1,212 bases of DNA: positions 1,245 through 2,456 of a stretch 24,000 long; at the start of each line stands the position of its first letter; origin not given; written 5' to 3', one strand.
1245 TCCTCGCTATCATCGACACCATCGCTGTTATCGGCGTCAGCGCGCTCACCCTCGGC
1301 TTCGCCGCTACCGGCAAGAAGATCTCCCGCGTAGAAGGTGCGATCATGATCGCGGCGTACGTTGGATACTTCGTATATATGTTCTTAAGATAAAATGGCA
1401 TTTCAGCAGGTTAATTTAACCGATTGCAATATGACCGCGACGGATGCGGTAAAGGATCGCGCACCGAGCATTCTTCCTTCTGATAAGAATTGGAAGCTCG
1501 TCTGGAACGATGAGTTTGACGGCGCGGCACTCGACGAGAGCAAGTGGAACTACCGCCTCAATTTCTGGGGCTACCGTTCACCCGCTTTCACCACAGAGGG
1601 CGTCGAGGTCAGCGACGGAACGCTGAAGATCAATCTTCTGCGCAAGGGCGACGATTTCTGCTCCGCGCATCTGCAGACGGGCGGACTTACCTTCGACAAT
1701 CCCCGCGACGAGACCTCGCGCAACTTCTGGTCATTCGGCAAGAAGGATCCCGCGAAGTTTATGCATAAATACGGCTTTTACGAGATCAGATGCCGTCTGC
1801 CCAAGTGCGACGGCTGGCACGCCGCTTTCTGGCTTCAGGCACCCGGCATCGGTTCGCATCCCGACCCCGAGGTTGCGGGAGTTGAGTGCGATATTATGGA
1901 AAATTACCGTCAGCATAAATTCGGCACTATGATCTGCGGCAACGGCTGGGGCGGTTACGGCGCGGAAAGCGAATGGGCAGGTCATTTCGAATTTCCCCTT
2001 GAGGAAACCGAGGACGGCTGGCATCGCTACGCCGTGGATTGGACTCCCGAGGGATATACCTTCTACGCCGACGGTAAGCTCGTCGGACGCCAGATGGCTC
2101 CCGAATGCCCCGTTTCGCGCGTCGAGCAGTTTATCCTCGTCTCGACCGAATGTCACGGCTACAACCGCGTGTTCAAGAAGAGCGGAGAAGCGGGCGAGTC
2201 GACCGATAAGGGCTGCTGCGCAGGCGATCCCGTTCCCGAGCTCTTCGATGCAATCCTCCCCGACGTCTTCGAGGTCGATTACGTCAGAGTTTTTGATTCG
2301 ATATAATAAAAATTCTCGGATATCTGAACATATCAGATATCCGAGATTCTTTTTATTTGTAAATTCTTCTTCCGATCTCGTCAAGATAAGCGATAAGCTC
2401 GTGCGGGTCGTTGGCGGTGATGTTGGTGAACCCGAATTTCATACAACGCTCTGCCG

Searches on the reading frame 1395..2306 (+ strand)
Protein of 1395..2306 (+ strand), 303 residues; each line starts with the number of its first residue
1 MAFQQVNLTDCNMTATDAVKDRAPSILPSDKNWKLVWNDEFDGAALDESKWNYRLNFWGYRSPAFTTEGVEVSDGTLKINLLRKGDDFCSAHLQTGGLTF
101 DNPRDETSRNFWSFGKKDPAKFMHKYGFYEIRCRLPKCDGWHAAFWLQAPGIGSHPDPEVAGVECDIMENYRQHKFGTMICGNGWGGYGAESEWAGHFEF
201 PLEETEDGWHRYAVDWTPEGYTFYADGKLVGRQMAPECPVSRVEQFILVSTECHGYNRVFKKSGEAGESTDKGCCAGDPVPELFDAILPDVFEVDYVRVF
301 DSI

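Call 103: search_protein_families(library=pfam, proteins=[window:1395-2306:+], max_evalue=0.001)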
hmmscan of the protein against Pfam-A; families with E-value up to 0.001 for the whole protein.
window:1395-2306:+ (303 aa): 1 family
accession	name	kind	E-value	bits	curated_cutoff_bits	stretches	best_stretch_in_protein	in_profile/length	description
PF00722.28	Glyco_hydro_16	-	7.8e-10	38.9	22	1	119-231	35-133/175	Glycosyl hydrolases family 16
